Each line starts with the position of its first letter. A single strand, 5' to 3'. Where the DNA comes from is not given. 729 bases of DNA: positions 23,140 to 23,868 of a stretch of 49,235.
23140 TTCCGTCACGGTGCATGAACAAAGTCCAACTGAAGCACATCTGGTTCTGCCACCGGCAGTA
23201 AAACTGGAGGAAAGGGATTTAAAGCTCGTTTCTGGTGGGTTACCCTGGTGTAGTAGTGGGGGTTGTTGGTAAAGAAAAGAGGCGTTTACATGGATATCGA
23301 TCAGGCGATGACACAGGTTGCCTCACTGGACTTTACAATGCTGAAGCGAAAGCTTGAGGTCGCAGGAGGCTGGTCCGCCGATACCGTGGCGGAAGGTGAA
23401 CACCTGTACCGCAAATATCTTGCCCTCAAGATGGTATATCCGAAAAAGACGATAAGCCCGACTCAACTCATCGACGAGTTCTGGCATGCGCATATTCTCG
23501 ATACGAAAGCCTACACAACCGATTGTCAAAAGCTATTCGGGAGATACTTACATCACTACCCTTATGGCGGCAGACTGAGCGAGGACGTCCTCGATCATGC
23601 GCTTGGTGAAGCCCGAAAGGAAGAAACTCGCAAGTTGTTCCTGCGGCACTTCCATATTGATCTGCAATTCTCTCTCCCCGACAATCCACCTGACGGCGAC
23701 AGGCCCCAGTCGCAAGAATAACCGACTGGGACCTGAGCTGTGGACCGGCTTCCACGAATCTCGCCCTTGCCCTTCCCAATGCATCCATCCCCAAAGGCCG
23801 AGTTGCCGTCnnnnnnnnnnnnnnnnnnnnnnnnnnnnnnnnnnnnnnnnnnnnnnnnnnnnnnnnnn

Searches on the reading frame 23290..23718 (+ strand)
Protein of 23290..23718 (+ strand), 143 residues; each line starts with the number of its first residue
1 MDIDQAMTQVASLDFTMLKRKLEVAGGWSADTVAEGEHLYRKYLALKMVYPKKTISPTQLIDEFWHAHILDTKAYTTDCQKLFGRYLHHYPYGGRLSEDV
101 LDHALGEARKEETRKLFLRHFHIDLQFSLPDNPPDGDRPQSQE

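Call 3: search_protein_families(library=ncbifam, proteins=[window:23290-23718:+], max_evalue=0.01)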
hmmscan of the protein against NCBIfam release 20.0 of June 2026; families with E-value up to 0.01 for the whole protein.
window:23290-23718:+ (143 aa): 0 families

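Call 4: search_protein_families(library=pfam, proteins=[window:23290-23718:+], max_evalue=0.01)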
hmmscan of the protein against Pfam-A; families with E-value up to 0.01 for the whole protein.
window:23290-23718:+ (143 aa): 0 families

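Call 30: find_homologous_proteins(query=window:23290-23718:+, max_evalue=0.001)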
Query window:23290-23718:+ (143 aa): 91 proteins with E <= 0.001 among 94 candidates.
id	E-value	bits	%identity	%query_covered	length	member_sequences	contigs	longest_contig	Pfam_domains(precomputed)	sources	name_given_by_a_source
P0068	2.6e-93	328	100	100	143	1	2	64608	PF27765.1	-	-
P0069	1.8e-67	244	79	100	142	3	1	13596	PF27765.1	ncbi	-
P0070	1.7e-65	238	76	100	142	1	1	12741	PF27765.1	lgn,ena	-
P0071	6.7e-65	236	73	100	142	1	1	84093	PF27765.1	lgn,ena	-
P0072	1.1e-62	228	73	100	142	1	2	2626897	PF27765.1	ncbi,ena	-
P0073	1.1e-56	209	74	87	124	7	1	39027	PF27765.1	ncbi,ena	-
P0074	9.4e-56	206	74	87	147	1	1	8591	PF27765.1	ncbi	-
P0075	1.4e-47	179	66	87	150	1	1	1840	PF27765.1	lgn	-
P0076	2.1e-47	179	64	90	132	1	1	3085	PF27765.1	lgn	-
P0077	1.3e-45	173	63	87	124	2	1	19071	PF27765.1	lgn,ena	-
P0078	1.8e-45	173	62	90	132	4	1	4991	PF27765.1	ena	-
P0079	1.0e-43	167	62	87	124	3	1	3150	PF27765.1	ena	-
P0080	1.2e-43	167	62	86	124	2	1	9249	PF27765.1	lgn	-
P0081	2.2e-43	166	60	87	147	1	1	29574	PF27765.1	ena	-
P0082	3.6e-43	165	63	86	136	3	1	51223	PF27765.1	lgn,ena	-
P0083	4.6e-43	165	63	87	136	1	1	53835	PF27765.1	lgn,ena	-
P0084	7.3e-43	164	60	87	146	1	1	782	PF27765.1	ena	-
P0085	1.7e-42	163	60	87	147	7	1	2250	PF27765.1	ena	-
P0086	1.8e-42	163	60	87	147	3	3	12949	PF07173.18,PF27765.1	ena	-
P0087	2.3e-42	163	60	87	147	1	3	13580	PF07173.18,PF27765.1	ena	-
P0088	2.9e-42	162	60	87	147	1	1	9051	PF07173.18,PF27765.1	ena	-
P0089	1.5e-41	160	60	87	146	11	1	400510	PF27765.1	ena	-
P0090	7.6e-41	158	58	87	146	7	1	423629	PF27765.1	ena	-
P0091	1.1e-40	157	58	87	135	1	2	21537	PF27765.1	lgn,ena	-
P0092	1.8e-40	156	59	87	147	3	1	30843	PF07173.18,PF27765.1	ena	-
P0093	3.1e-40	156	58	87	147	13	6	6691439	PF27765.1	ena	-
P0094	1.4e-39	153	57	87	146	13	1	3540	PF27765.1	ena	-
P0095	1.5e-39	153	57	87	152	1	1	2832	PF27765.1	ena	-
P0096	3.4e-39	152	58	87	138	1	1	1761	PF27765.1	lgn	-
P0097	1.3e-38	150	65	79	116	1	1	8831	PF27765.1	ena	-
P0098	7.0e-36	141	55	86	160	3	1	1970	PF27765.1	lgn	-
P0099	8.9e-35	138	59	85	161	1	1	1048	PF27765.1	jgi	jgi:hypothetical protein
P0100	2.1e-34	137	54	86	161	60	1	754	PF27765.1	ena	-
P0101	5.6e-34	135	57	85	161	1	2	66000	PF27765.1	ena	-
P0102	7.5e-34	135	56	86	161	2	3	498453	PF27765.1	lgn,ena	-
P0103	8.3e-34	135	57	83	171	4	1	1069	PF27765.1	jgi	-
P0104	1.0e-33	134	53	85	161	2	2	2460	PF27765.1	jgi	jgi:hypothetical protein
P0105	1.8e-33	134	51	97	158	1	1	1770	PF27765.1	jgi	jgi:hypothetical protein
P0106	2.2e-33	133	52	85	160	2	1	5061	PF27765.1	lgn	-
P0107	4.4e-33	132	56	85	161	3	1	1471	PF27765.1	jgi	-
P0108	4.7e-33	132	56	85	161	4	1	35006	PF27765.1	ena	-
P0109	5.0e-33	132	54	85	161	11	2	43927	PF27765.1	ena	-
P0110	6.7e-33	132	55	85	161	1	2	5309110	PF27765.1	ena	-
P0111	7.9e-33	132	53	85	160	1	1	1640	PF27765.1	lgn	-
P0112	9.0e-33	131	54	86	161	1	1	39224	PF27765.1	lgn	-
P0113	2.2e-32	130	50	97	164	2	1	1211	PF27765.1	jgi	jgi:hypothetical protein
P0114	6.6e-32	129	55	85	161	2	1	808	PF27765.1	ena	-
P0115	1.5e-31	127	53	85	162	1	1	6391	PF27765.1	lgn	-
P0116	1.9e-31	127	54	85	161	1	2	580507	PF27765.1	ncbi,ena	-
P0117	2.2e-31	127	57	85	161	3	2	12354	PF27765.1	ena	-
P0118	2.9e-31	127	53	85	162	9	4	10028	PF27765.1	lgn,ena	-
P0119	5.3e-31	126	52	86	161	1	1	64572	PF27765.1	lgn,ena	-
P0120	5.7e-31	126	51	86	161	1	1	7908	PF27765.1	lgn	-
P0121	1.2e-30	125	54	84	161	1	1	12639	PF27765.1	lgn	-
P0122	1.9e-30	124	52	85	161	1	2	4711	PF27765.1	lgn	-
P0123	2.4e-30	124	56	80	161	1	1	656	PF27765.1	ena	-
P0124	2.6e-30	123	49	97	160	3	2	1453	PF27765.1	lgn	-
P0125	3.6e-30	123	51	87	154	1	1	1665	PF27765.1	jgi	jgi:hypothetical protein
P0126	4.0e-30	123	52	84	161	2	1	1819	PF27765.1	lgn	-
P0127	4.9e-30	123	49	85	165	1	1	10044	PF27765.1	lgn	-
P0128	5.3e-30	122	52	85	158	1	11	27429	PF27765.1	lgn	-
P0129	3.1e-29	120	51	83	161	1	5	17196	PF27765.1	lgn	-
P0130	4.1e-29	120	51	85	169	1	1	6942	PF27765.1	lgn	-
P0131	5.7e-29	119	52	85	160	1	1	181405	PF27765.1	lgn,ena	-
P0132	2.9e-28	117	48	94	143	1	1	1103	PF27765.1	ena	-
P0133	3.0e-28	117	52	83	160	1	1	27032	PF27765.1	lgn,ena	-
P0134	3.7e-28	116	49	85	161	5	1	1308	PF27765.1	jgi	jgi:hypothetical protein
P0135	6.8e-28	116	50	84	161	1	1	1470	PF27765.1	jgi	jgi:hypothetical protein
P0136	1.3e-27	115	48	86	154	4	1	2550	PF27765.1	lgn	-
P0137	1.4e-27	115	47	94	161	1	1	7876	PF27765.1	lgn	-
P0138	1.4e-27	115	49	86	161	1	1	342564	PF27765.1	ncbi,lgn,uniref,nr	ncbi:glycine-rich domain-containing protein [Chondromyces apiculatus]|uniref:Glycine-rich domain-con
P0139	1.4e-27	115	57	66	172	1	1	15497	PF27765.1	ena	-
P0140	4.1e-26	110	51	86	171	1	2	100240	PF27765.1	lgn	-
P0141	6.0e-26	109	46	86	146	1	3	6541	PF27765.1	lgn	-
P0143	1.5e-22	98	50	78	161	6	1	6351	PF27765.1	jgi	jgi:hypothetical protein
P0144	2.7e-21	94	41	84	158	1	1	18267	PF27765.1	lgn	-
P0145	4.0e-21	94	46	78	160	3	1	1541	PF27765.1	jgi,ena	-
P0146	4.4e-21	93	47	76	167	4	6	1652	PF27765.1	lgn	-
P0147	4.7e-20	90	42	84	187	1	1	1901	PF27765.1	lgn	-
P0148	4.8e-19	87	44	78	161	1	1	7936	PF27765.1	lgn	-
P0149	1.4e-18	85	61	47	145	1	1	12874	PF27765.1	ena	-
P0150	3.0e-18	84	44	78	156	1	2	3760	PF07173.18,PF27765.1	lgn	-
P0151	4.1e-18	84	39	84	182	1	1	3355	PF27765.1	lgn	-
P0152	1.3e-17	82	36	85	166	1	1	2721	PF07173.18,PF27765.1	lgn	-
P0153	1.6e-17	82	41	78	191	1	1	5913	PF27765.1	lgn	-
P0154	1.8e-17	82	45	66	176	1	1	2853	PF07173.18,PF27765.1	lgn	-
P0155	2.2e-17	81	38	85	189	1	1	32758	PF27765.1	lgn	-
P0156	3.5e-17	81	45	72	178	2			PF07173.18,PF27765.1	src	-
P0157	3.5e-16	78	44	61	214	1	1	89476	PF27765.1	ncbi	-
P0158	1.5e-13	69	48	55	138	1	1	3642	PF07173.18,PF27765.1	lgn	-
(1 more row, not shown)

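Call 48: predict_structure(alignment_id=A3)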
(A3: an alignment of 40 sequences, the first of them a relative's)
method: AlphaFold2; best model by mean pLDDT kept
length: 143 residues; sequences in the alignment: 40
mean_pLDDT: 87.4   pTM: 0.82
mean pLDDT of the five models: 87.4, 86.8, 86.5, 85.1, 84.7
residues with pLDDT >= 90: 104; 70-90: 14; 50-70: 16; < 50: 9
segments of 3 or more residues with pLDDT < 50: 135-140
pLDDT, mean of each block of 10 residues (from residue 1): 98 96 93 97 98 93 94 96 93 65 88 97 79 48 48
secondary structure, 60 per line:
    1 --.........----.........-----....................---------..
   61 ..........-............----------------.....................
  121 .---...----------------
elements in order: H3-11 H16-24 H30-49 H59-70 H72-83 H100-121

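Call 55: fold_search(model_id=the predicted structure, library=pdb)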
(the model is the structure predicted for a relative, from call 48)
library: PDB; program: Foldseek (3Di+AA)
matches with E <= 10: 20; with E <= 0.001: 0
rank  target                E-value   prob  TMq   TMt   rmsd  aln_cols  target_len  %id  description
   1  9g5c_L                1.7e+00  0.06  0.20  0.17  20.6       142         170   17  Assembly intermediate of human mitochondrial ribosome small subunit (State B) (released 2025-04-23)
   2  9j0n_U                3.9e+00  0.03  0.19  0.16  17.3       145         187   13  Paused elongation complex of mammalian RNA polymerase II with nucleosome (PEC2-nuc) (released 2025-02-05)
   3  9oa1_Y                3.9e+00  0.01  0.12  0.10  18.8       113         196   12  Ecoli DnaB helicase and Phage Lambda loader P with ADP-Mg in a 6:5 stoichiometry ratio. (released 2025-07-16)
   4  3j9m_AL               4.1e+00  0.06  0.25  0.23  15.8       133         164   18  Structure of the human mitochondrial ribosome (class 1) (released 2015-04-15)
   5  7oom_B                4.6e+00  0.08  0.27  0.30   7.5       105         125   10  N-terminal domain of FlSp spidroin from Nephila clavipes (released 2022-06-08)
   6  8esq_h                4.9e+00  0.02  0.19  0.22  26.4       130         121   13  Ytm1 associated nascent 60S ribosome State 2 (released 2022-11-30)
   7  3ipm_O                4.9e+00  0.02  0.17  0.11  20.9       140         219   12  Crystal Structure of Archaeal 20S Proteasome in Complex with the C-terminus of PAN (released 2009-12-29)
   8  5u91_B                6.1e+00  0.05  0.24  0.13  12.5       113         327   10  Crystal structure of Tre/loxLTR complex (released 2017-07-26)
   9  5lj3_O                6.1e+00  0.02  0.19  0.14  28.1       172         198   12  Structure of the core of the yeast spliceosome immediately after branching (released 2016-08-03)
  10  9efk_AA               6.4e+00  0.02  0.14  0.11  13.9        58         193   19  Cryo-EM structure of the portal-tail complex of LME-1 phage (released 2025-04-16)
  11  9oa2_V                6.4e+00  0.01  0.13  0.15  19.6       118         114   10  Ecoli DnaB helicase and Phage Lambda loader P with ADP-Mg in a 6:6 stoichiometry ratio. (released 2025-07-16)
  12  5crx_A                6.8e+00  0.05  0.24  0.14  12.4       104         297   10  ASYMMETRIC DNA-BENDING IN THE CRE-LOXP SITE-SPECIFIC RECOMBINATION SYNAPSE (released 1999-07-07)
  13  5la0                  6.8e+00  0.04  0.17  0.07   7.5        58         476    9  The mechanism by which arabinoxylanases can recognise highly decorated xylans (released 2016-08-31)
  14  6o6p_B                7.6e+00  0.01  0.14  0.13  13.0        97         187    8  Structure of the regulator FasR from Mycobacterium tuberculosis in complex with DNA (released 2020-03-11)
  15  2y8k                  8.0e+00  0.03  0.17  0.06   7.7        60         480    8  Structure of CtGH5-CBM6, an arabinoxylan-specific xylanase. (released 2011-02-16)
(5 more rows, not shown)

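Call 62: find_encoding_contigs(protein=P0138, flank=7000, max_places=1)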
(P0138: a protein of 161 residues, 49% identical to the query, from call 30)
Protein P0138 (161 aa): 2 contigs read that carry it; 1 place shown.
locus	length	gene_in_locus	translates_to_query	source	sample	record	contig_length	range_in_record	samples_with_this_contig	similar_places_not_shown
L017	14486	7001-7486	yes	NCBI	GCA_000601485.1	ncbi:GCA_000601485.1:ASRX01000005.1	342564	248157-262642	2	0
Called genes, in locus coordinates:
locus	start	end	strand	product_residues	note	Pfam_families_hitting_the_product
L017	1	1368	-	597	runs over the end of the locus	-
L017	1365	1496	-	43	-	PF09604:Potass_KdpF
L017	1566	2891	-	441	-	PF07642:BBP2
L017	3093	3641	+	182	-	-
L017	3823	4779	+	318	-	-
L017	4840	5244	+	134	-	-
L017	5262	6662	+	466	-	-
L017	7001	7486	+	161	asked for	PF27765:UCP032817-like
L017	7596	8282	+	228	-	PF13489:Methyltransf_23 (weak), PF13649:Methyltransf_25 (faint), PF08241:Methyltransf_11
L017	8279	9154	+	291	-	PF02668:TauD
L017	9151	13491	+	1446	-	PF00005:ABC_tran (faint), PF02463:SMC_N (faint), PF13191:AAA_16 (faint), PF13304:AAA_21 (faint), PF13555:AAA_29 (faint), PF13671:AAA_33 (faint), PF20703:nSTAND1 (faint), PF17755:UvrA_DNA-bind, +1 more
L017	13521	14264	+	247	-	PF13489:Methyltransf_23, PF07021:MetW (faint), PF13847:Methyltransf_31, PF08241:Methyltransf_11, PF08242:Methyltransf_12, PF13649:Methyltransf_25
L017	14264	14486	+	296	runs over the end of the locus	PF04989:RMNT_CmcI, PF13578:Methyltransf_24 (weak)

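Call 63: find_encoding_contigs(protein=P0110, flank=7000, max_places=1)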
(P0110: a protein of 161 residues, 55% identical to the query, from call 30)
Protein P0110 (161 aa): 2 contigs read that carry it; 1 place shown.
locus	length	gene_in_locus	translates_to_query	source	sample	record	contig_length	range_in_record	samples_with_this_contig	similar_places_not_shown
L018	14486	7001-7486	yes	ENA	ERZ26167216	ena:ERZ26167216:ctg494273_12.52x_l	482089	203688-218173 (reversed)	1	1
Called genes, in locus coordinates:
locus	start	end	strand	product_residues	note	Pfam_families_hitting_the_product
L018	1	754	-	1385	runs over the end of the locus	PF00270:DEAD (faint), PF00271:Helicase_C (weak)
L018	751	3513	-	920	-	-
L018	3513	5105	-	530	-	PF02384:N6_Mtase, PF07669:Eco57I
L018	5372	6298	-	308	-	PF23139:OB_YrrC, PF12826:HHH_2 (faint), PF14520:HHH_5, PF14490:HHH_RecD2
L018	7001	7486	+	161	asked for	PF27765:UCP032817-like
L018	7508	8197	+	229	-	PF13489:Methyltransf_23, PF13649:Methyltransf_25, PF13847:Methyltransf_31, PF08241:Methyltransf_11, PF08242:Methyltransf_12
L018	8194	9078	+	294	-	PF02668:TauD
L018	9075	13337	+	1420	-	PF13191:AAA_16 (faint), PF13304:AAA_21 (faint), PF13555:AAA_29 (faint), PF20703:nSTAND1 (faint), PF17755:UvrA_DNA-bind, PF00005:ABC_tran (weak)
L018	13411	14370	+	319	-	PF13384:HTH_23 (weak), PF12762:DDE_Tnp_IS1595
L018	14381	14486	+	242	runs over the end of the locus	PF13489:Methyltransf_23, PF02353:CMAS (weak), PF05401:NodS (weak), PF13847:Methyltransf_31, PF08241:Methyltransf_11, PF08242:Methyltransf_12, PF13649:Methyltransf_25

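Call 89: search_dna_similar(query=window:23290-23718:+, collection=plasmids, mode=protein, max_evalue=0.001, max_rows=15)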
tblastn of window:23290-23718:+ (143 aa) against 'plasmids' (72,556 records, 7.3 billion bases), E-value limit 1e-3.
Records with a match: 112; places in all: 112; records where one place covers at least 80% of the query: 3.
Best place of each record, by identity: <60% 112.
By first word of the organism name: Ralstonia 48; Escherichia 25; Azospirillum 10; Pseudomonas 8; Streptomyces 6; Rhizobium 4; Cupriavidus 2; Variovorax 1; Stanieria 1; Piscirickettsia 1; and 6 more.
By predicted mobility (MOB-suite, as given by PLSDB): mobilizable 78; non-mobilizable 31; conjugative 3.
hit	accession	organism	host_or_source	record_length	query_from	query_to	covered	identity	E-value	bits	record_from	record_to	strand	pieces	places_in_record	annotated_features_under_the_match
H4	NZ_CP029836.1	Azospirillum ramasamyi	single cell,Cow dung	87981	3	124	85%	48.4%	3e-26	109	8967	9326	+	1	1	hypothetical protein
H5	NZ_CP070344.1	Variovorax sp. PDNC026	cell culture,Plastic debris in ...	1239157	3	121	83%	36.9%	8e-18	86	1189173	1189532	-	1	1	none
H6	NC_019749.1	Stanieria cyanosphaera PCC 7437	-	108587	27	129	72%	38.8%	1e-17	85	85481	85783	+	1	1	hypothetical protein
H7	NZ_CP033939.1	Piscirickettsia salmonis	Salmo salar,cell culure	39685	52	131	56%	50.0%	1e-10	65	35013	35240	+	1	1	hypothetical protein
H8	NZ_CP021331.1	Maritalea myrionectae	pure culture,Lava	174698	5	121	82%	33.1%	3e-13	72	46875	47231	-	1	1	hypothetical protein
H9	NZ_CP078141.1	Pseudomonas savastanoi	Olea europaea,knots on olive ...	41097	3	99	68%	37.5%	1e-14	76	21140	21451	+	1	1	hypothetical protein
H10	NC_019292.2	Pseudomonas savastanoi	olive knot (Olea europaea)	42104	3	99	68%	37.5%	1e-14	76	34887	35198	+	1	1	hypothetical protein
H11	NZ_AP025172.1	Cupriavidus sp. P-10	-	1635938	10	94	59%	42.5%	1e-16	82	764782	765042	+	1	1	none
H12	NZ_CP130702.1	Halomonas sp. I5-271120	cell culture,Novel isolate from a UK ...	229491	3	98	67%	35.9%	5e-12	69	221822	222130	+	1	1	glycine-rich domain-containing protein-like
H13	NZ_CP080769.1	Cupriavidus pinatubonensis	genomic assembly,soil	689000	12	94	58%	41.2%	2e-15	79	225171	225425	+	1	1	hypothetical protein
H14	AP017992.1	Planktothrix agardhii NIES-204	-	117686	3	98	67%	34.0%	8e-5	48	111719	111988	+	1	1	hypothetical protein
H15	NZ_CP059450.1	Azospirillum brasilense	Prokaryotes,soil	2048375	1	110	77%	29.1%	1e-8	59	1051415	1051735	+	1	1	none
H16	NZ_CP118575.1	Streptomyces sp. WZ-12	Illicium verum,Soil,soil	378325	42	139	69%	31.6%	1e-4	47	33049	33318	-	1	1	hypothetical protein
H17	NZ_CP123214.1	Pseudomonas amygdali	Aesculus hippocastanum,cell culture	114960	36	99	45%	47.0%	4e-12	69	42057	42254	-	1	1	none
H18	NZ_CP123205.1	Pseudomonas amygdali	Aesculus hippocastanum,cell culture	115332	36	99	45%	47.0%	4e-12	69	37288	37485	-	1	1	none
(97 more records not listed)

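Call 94: get_annotated_region(hit=H4, flank=6000)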
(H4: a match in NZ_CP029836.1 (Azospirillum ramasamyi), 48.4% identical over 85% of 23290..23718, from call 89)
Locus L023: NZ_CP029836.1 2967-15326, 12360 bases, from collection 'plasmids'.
description: Azospirillum ramasamyi strain M2T2B2 plasmid unnamed6, complete sequence
organism: Azospirillum ramasamyi (NCBI taxid 682998)
taxonomy: Bacteria; Pseudomonadota; Alphaproteobacteria; Rhodospirillales; Azospirillaceae; Azospirillum; Azospirillum ramasamyi
host: -; source: single cell,Cow dung; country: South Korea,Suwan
typing (MOB-suite, as given by PLSDB): mobilizable; relaxase MOBP
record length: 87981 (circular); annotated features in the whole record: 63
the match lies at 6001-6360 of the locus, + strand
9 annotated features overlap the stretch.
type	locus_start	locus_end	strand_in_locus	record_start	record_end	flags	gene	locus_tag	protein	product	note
CDS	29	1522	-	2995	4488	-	-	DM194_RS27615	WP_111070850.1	DNA cytosine methyltransferase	GO:0006304 - DNA modification [Evidence IEA]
CDS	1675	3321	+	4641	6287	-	-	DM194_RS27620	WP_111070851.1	hypothetical protein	-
CDS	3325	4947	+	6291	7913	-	-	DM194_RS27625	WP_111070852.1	DUF2357 domain-containing protein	-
CDS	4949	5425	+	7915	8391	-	vsr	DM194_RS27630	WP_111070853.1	DNA mismatch endonuclease Vsr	GO:0006298 - mismatch repair [Evidence IEA]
CDS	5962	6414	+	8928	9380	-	-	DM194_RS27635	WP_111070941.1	hypothetical protein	-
CDS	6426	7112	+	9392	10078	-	-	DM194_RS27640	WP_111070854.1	class I SAM-dependent methyltransferase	-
CDS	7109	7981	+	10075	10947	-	-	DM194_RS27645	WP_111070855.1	TauD/TfdA family dioxygenase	-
CDS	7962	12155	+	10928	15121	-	-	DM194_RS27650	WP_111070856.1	hypothetical protein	-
CDS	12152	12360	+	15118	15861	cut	-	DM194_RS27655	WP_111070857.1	class I SAM-dependent methyltransferase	-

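Call 95: get_annotated_region(hit=H6, flank=5000)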
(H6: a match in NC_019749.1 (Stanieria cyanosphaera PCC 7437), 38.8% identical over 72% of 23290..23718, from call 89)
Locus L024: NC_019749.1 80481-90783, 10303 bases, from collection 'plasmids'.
description: Stanieria cyanosphaera PCC 7437 plasmid pSTA7437.02, complete sequence
organism: Stanieria cyanosphaera PCC 7437 (NCBI taxid 111780)
taxonomy: Bacteria; Cyanobacteriota; Cyanophyceae; Pleurocapsales; Dermocarpellaceae; Stanieria; Stanieria cyanosphaera; Stanieria cyanosphaera PCC 7437
host: -; source: -; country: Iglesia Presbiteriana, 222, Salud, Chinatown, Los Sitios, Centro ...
typing (MOB-suite, as given by PLSDB): non-mobilizable
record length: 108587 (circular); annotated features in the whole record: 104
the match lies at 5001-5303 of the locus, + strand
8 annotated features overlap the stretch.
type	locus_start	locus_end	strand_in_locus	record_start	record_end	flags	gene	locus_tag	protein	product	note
CDS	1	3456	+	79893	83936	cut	-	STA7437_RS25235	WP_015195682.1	CHAT domain-containing protein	-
CDS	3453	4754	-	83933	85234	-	-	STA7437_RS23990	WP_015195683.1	DUF1822 family protein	-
CDS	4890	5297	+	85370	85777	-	-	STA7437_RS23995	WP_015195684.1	hypothetical protein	-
CDS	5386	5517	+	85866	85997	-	-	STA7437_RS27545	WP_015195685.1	hypothetical protein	-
CDS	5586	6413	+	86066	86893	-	-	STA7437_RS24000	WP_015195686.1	methyltransferase domain-containing protein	-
CDS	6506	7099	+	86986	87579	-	-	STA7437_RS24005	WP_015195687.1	hypothetical protein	-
CDS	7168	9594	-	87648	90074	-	-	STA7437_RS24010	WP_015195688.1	NB-ARC domain-containing protein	-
CDS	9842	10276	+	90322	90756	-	-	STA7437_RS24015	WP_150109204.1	hypothetical protein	-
